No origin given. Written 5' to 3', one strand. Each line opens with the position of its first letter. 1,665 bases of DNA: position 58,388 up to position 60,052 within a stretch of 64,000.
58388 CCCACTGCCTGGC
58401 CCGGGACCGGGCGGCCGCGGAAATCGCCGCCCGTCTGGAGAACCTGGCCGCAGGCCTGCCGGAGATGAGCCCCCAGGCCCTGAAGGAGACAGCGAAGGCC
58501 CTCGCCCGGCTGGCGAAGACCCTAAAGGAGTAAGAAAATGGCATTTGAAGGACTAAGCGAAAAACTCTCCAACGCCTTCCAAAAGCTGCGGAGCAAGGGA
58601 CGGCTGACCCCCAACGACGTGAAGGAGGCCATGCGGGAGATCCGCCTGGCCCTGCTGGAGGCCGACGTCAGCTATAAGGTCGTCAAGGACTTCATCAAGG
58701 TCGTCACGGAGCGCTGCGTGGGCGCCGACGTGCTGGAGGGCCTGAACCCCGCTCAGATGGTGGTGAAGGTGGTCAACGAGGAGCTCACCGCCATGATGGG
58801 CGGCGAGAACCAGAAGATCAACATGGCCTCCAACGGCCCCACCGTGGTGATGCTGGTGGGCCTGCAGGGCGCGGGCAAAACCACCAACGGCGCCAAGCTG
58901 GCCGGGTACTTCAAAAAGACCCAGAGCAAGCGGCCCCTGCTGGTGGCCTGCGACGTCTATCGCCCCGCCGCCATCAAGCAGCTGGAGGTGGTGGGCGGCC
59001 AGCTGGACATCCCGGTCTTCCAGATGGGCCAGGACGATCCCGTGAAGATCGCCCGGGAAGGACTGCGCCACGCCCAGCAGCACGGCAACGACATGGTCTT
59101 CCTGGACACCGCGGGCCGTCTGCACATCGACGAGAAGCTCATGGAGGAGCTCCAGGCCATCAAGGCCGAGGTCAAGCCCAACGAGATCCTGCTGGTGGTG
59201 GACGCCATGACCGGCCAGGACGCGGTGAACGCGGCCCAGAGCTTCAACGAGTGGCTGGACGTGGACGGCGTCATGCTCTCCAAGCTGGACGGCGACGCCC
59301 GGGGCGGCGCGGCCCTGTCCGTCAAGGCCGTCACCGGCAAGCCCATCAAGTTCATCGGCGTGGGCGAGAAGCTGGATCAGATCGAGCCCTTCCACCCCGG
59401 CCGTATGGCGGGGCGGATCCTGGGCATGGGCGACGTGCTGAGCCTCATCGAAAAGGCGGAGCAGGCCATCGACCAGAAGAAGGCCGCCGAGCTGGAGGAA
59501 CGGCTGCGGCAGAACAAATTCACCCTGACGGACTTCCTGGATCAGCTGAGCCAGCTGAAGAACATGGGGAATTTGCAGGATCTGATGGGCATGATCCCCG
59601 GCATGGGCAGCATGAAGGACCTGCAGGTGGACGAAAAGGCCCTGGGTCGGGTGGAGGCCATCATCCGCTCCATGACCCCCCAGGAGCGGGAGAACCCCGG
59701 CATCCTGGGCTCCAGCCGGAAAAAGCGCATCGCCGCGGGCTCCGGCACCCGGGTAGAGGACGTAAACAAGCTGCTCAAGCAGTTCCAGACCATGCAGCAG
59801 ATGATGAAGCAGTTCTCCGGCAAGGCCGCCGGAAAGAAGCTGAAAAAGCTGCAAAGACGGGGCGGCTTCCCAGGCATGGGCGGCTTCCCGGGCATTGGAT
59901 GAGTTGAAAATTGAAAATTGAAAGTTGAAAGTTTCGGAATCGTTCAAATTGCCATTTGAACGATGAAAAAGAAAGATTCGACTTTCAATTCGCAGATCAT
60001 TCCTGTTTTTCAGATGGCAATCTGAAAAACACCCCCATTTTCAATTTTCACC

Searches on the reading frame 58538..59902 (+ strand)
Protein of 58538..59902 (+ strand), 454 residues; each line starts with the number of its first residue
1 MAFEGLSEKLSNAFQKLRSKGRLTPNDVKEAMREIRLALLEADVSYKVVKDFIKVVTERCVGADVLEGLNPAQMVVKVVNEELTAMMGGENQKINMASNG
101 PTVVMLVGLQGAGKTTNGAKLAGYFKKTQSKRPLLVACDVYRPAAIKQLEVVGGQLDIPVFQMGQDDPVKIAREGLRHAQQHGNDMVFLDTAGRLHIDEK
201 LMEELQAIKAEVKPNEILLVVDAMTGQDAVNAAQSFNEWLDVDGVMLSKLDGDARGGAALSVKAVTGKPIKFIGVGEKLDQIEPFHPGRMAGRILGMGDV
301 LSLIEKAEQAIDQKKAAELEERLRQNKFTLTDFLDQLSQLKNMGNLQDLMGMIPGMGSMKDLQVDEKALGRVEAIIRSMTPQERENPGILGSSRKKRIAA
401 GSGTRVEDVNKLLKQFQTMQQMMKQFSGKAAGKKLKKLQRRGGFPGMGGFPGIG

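Call 25: find_encoding_contigs(protein=window:58538-59902:+, flank=10000, max_places=10)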
Protein window:58538-59902:+ (454 aa): 6 contigs read that carry it; 3 places shown.
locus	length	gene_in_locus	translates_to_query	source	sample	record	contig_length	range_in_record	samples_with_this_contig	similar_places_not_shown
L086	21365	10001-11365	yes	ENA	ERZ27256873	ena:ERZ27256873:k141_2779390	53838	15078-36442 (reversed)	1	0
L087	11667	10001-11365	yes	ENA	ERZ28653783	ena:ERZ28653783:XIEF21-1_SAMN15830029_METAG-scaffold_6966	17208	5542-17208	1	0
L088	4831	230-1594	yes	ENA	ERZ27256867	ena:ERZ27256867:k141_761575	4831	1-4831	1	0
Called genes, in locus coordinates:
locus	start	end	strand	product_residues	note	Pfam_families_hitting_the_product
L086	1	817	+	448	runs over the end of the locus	PF00890:FAD_binding_2 (weak), PF01134:GIDA (faint), PF01266:DAO (faint), PF03486:HI0933_like, PF07992:Pyr_redox_2 (weak), PF12831:FAD_oxidored, PF13738:Pyr_redox_3 (faint), PF22780:HI0933_like_1st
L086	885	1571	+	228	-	PF02224:Cytidylate_kin, PF13189:Cytidylate_kin2, PF13238:AAA_18 (weak), PF13207:AAA_17 (faint)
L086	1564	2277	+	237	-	PF01553:Acyltransferase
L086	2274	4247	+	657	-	PF02401:LYTB, PF00575:S1, PF21710:Spt6_S1 (faint), PF23459:S1_RRP5 (faint), PF00575:S1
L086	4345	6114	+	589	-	PF09826:Beta_propel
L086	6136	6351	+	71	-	PF05979:DUF896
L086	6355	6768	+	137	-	-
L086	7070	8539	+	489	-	PF00395:SLH, PF05257:CHAP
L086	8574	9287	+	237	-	-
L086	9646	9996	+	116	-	PF04297:UPF0122, PF08281:Sigma70_r4_2, PF04545:Sigma70_r4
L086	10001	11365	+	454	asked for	PF02881:SRP54_N, PF00448:SRP54, PF02978:SRP_SPB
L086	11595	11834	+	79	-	PF00886:Ribosomal_S16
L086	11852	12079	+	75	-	PF13083:KH_KhpA-B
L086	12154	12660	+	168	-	PF01782:RimM, PF24986:PRC_RimM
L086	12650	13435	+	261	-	PF01746:tRNA_m1G_MT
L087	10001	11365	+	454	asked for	PF02881:SRP54_N, PF00448:SRP54, PF02978:SRP_SPB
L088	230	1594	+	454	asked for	PF02881:SRP54_N, PF00448:SRP54, PF02978:SRP_SPB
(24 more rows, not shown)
